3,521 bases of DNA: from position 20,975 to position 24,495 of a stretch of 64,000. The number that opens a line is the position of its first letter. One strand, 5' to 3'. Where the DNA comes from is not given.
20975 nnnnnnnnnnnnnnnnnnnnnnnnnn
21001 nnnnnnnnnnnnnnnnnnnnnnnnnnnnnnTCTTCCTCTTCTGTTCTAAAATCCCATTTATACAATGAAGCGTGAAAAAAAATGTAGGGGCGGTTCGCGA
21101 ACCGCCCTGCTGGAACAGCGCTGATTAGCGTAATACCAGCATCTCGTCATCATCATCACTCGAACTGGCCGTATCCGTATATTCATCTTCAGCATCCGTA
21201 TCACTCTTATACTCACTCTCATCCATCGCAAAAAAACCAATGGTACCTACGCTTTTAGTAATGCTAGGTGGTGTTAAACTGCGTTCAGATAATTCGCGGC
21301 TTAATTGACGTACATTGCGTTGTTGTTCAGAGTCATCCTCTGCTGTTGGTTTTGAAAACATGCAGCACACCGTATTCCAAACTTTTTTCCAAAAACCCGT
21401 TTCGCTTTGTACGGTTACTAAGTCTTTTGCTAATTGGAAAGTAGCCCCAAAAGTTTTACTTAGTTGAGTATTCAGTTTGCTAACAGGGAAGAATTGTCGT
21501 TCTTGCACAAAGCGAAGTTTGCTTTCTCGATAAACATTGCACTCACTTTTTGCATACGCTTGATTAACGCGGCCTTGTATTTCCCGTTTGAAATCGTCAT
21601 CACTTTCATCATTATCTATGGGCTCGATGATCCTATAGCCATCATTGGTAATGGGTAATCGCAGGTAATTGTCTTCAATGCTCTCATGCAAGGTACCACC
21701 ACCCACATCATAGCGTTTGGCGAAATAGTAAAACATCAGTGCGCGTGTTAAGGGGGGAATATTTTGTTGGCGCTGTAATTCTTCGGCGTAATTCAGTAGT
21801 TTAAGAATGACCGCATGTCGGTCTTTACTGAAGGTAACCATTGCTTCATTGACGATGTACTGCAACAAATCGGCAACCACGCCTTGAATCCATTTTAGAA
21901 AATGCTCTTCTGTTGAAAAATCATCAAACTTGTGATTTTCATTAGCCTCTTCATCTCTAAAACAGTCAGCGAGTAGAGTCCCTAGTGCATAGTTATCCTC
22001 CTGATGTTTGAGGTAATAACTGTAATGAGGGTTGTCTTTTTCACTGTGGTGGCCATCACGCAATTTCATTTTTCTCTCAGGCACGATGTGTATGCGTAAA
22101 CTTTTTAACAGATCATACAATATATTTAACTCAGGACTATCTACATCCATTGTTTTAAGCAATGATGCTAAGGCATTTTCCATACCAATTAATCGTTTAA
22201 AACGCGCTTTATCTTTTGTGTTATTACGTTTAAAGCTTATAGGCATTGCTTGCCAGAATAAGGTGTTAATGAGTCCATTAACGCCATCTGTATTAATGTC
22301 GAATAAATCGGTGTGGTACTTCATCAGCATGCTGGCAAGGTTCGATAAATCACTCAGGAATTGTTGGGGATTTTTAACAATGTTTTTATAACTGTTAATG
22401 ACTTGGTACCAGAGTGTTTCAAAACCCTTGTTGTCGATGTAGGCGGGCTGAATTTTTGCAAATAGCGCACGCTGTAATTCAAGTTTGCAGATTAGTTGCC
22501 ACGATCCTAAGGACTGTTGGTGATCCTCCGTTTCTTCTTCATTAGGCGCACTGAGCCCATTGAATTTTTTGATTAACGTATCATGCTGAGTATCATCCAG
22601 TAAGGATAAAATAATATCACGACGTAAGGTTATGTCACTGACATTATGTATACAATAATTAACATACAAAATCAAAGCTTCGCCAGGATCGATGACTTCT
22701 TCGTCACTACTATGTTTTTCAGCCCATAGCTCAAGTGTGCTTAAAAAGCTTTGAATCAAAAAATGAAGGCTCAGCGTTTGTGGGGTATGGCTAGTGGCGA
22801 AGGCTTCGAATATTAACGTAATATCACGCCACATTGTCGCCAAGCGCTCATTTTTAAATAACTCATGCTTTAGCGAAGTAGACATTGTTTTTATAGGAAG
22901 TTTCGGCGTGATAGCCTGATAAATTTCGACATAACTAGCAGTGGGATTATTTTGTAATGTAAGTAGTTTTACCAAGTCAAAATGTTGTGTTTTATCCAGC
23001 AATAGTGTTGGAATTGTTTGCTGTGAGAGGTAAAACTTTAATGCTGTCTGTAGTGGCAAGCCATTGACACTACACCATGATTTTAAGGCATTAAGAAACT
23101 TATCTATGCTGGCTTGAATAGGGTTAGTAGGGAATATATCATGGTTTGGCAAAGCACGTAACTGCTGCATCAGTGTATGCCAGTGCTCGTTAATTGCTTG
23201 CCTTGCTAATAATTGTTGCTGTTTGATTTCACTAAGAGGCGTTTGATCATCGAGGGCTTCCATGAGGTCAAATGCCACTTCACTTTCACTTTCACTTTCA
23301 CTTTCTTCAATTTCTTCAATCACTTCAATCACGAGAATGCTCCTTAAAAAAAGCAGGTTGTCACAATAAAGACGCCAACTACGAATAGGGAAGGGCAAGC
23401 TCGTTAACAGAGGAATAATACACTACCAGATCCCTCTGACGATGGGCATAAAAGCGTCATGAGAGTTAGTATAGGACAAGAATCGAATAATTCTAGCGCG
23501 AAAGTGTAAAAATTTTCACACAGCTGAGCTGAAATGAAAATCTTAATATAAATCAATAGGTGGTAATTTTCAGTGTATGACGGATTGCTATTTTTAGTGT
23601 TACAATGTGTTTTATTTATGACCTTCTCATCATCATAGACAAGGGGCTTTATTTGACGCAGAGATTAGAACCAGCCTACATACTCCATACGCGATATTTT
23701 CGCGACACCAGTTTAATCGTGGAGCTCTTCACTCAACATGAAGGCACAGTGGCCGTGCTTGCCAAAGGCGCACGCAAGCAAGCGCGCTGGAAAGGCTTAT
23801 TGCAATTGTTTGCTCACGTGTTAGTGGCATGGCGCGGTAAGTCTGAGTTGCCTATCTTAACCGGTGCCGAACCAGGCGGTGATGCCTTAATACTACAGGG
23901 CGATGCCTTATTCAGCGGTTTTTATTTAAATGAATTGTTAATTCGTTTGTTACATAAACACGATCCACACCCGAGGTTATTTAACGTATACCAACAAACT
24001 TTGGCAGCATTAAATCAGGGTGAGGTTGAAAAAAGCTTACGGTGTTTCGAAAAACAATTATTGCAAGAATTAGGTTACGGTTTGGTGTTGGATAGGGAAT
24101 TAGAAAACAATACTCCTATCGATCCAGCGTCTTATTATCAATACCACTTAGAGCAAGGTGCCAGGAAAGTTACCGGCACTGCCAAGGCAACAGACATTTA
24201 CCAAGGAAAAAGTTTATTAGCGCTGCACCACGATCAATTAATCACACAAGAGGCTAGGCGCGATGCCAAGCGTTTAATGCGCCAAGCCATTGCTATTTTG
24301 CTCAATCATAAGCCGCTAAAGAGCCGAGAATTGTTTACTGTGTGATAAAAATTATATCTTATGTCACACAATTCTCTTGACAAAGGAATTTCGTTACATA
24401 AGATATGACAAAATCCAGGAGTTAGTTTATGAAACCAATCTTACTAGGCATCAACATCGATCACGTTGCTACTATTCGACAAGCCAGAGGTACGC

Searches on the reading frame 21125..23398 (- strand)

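Call 5: search_protein_families(library=pfam, proteins=[window:21125-23398:-], max_evalue=0.01)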
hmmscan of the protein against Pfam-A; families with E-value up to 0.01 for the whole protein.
window:21125-23398:- (757 aa): 0 families

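Call 30: search_protein_families(library=pfam, proteins=[window:21125-23398:-], max_evalue=10)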
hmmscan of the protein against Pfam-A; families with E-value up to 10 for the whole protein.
window:21125-23398:- (757 aa): 1 family
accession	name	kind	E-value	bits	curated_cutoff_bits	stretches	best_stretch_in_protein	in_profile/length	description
PF00439.30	Bromodomain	-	0.017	15.5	21.7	1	152-206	22-74/84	Bromodomain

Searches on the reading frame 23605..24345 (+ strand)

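Call 37: search_protein_families(library=pfam, proteins=[window:23605-24345:+], max_evalue=0.001)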
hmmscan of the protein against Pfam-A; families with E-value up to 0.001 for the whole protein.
window:23605-24345:+ (246 aa): 2 families
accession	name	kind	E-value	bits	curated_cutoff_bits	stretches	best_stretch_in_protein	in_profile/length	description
PF02565.21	RecO_C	-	6.5e-21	75.2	22.1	1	99-242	4-157/157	Recombination protein O C terminal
PF11967.14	RecO_N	-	5.4e-16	58.8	27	1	23-89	7-75/80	Recombination protein O N terminal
